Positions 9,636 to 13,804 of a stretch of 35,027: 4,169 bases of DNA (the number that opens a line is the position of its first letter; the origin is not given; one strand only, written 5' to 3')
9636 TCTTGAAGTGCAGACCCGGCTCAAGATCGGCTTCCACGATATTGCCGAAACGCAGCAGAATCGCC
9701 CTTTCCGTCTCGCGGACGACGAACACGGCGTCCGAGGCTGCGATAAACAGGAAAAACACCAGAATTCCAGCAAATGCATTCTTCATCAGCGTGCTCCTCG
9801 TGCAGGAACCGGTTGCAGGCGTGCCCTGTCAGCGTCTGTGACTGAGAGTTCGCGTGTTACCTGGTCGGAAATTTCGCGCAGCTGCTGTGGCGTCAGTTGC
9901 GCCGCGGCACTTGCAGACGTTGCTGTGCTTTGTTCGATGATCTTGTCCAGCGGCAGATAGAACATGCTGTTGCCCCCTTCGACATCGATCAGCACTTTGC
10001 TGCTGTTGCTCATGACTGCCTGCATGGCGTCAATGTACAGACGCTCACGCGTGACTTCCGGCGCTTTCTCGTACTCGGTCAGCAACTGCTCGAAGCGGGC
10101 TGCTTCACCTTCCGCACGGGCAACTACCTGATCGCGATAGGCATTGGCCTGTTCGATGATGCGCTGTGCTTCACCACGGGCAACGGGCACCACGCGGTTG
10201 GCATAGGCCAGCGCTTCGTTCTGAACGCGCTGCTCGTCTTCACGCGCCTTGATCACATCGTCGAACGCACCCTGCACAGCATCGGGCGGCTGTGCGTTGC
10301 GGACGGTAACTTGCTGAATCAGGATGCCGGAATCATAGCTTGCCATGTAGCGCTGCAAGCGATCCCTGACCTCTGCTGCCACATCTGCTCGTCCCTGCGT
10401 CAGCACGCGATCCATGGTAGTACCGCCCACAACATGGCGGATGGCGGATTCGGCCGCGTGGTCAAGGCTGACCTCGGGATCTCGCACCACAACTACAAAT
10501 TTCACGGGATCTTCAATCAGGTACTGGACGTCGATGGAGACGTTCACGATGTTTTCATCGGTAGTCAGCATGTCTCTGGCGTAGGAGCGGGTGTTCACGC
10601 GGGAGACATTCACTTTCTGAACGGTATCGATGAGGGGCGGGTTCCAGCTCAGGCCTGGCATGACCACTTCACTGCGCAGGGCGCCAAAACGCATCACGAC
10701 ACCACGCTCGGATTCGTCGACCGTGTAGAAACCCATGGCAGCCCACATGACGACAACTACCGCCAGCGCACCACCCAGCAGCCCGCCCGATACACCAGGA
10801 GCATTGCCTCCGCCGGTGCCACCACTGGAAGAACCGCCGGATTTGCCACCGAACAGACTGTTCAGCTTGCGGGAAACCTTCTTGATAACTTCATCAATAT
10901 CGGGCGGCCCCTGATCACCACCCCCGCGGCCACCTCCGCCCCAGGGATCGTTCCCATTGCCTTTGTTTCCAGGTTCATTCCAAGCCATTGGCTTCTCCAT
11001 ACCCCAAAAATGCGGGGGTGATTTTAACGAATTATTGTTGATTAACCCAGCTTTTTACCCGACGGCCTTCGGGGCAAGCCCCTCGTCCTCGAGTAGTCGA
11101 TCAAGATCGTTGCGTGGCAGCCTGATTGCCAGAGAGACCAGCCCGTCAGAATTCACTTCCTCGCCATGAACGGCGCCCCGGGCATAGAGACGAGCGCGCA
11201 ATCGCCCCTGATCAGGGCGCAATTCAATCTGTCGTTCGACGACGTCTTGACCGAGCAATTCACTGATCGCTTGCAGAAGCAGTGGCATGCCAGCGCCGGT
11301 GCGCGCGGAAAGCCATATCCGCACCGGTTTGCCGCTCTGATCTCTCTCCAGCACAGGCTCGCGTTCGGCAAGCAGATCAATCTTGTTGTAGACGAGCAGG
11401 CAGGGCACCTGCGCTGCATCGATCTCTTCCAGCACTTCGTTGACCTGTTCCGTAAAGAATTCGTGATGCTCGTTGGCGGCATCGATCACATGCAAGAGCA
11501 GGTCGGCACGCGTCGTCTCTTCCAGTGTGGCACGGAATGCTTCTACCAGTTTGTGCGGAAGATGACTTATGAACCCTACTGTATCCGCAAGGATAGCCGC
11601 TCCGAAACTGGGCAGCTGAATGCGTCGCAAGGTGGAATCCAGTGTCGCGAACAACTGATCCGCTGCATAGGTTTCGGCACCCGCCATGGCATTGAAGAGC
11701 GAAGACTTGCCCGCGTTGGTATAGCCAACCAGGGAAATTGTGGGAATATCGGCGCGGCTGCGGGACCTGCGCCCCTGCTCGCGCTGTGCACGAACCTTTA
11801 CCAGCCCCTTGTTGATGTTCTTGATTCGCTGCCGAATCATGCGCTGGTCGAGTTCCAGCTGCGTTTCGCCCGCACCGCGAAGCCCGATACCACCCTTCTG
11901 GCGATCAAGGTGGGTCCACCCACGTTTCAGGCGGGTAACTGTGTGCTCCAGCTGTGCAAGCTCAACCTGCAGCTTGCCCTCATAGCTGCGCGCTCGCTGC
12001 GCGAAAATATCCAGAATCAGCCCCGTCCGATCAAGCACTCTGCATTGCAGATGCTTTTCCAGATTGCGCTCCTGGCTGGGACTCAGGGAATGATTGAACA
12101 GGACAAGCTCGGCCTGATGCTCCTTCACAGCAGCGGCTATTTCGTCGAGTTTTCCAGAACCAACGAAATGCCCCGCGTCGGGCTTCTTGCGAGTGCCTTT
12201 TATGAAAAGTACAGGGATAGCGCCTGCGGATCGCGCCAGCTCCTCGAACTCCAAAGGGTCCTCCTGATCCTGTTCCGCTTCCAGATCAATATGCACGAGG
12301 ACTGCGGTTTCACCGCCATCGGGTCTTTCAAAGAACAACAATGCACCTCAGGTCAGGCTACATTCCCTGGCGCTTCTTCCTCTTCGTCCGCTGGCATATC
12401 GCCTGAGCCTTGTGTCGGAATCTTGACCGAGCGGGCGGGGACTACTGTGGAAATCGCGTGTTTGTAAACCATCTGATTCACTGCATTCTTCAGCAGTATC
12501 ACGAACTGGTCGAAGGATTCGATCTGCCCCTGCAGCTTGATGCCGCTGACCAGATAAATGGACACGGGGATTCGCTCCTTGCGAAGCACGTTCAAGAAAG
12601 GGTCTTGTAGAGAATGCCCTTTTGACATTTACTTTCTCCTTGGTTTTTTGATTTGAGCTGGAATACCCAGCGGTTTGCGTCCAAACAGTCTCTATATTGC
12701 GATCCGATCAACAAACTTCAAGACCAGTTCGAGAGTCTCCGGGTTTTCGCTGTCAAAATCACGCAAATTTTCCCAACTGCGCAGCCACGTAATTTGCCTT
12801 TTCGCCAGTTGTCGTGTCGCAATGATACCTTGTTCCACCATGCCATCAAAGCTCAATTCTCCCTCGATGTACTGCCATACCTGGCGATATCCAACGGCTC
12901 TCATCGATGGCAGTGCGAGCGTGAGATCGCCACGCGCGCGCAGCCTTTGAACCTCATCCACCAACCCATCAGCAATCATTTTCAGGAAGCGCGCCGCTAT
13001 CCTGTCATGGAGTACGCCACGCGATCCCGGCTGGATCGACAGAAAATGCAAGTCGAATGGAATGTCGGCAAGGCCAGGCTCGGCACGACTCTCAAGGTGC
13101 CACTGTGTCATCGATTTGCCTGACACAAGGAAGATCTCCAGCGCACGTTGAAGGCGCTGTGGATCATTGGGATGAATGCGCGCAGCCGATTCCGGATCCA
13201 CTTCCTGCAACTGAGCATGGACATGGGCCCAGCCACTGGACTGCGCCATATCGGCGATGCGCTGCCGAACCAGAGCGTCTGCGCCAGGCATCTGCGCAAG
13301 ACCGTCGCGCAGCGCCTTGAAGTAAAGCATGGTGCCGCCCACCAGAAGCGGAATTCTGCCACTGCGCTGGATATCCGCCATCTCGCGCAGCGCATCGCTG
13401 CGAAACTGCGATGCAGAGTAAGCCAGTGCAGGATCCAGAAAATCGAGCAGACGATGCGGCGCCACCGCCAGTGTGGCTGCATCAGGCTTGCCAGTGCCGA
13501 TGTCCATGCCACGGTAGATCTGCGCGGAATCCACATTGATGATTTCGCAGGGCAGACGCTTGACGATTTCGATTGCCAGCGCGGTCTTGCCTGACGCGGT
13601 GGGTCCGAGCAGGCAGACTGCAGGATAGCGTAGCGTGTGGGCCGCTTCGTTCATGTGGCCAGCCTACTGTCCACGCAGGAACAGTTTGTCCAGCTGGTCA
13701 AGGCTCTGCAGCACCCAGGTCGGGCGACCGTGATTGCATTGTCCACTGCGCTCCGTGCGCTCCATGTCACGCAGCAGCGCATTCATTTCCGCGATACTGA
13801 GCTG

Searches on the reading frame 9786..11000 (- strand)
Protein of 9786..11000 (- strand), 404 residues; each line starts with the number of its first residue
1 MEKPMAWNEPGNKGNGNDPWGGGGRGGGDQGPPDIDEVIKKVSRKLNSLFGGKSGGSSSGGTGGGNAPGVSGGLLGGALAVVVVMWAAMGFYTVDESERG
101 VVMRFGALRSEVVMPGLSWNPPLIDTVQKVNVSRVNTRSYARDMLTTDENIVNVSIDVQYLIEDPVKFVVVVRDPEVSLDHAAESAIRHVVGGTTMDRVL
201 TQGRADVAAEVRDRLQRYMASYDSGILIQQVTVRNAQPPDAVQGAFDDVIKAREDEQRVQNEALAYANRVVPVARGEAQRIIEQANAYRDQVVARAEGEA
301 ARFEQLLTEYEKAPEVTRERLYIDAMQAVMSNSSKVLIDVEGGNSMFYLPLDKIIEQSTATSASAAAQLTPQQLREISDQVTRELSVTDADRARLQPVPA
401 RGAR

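Call 64: search_protein_families(library=pfam, proteins=[window:9786-11000:-], max_evalue=0.00001)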
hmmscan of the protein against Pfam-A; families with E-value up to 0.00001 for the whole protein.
window:9786-11000:- (404 aa): 2 families
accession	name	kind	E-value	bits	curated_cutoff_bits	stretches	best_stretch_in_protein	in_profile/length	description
PF01145.31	Band_7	-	4.3e-29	102.2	23.6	1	93-263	2-172/176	SPFH domain / Band 7 family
PF12221.13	HflK_N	-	4.6e-19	68.5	22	1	5-53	1-44/44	Bacterial membrane protein N terminal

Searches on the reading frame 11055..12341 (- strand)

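Call 64: search_protein_families(library=pfam, proteins=[window:11055-12341:-], max_evalue=0.00001)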
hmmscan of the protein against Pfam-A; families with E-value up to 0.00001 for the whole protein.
window:11055-12341:- (428 aa): 6 families
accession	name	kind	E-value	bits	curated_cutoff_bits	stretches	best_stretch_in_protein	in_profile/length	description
PF13167.11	GTP-bdg_N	-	3e-29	101.9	25.4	1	31-114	6-89/89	GTP-binding GTPase N-terminal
PF16360.10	GTP-bdg_M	-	4.3e-28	98.1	29.5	1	116-194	1-79/79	GTP-binding GTPase Middle Region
PF01926.29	MMR_HSR1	-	1.8e-21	76.8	21.9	1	202-320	2-113/113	50S ribosome-binding GTPase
PF19275.4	HflX_C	-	9.1e-09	35.7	26.4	1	341-417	12-88/102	HflX C-terminal domain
PF03193.22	RsgA_GTPase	-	3.3e-07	30.7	30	0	166-257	72-168/174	RsgA GTPase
PF02421.24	FeoB_N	-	3.5e-07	30.3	27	1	201-334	2-128/156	Ferrous iron transport protein B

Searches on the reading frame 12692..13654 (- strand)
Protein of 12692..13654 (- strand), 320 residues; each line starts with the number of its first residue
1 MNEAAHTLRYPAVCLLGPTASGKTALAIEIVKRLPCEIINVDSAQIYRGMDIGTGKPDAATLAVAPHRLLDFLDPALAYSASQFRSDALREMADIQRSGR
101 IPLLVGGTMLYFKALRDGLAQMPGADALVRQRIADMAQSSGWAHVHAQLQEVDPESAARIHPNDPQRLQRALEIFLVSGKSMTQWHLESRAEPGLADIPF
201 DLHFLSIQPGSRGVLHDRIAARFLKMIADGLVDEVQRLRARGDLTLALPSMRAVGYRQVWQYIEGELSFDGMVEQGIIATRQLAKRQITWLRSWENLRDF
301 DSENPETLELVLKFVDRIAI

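Call 65: search_protein_families(library=pfam, proteins=[window:12692-13654:-], max_evalue=0.00001)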
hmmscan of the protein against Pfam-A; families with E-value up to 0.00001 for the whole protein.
window:12692-13654:- (320 aa): 2 families
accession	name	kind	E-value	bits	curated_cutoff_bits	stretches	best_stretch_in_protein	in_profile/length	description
PF01715.23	IPPT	-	1.1e-83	281.2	23.6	1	45-293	1-242/243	IPP transferase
PF01745.22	IPT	-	1.6e-06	28.2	20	0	15-62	6-53/233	Isopentenyl transferase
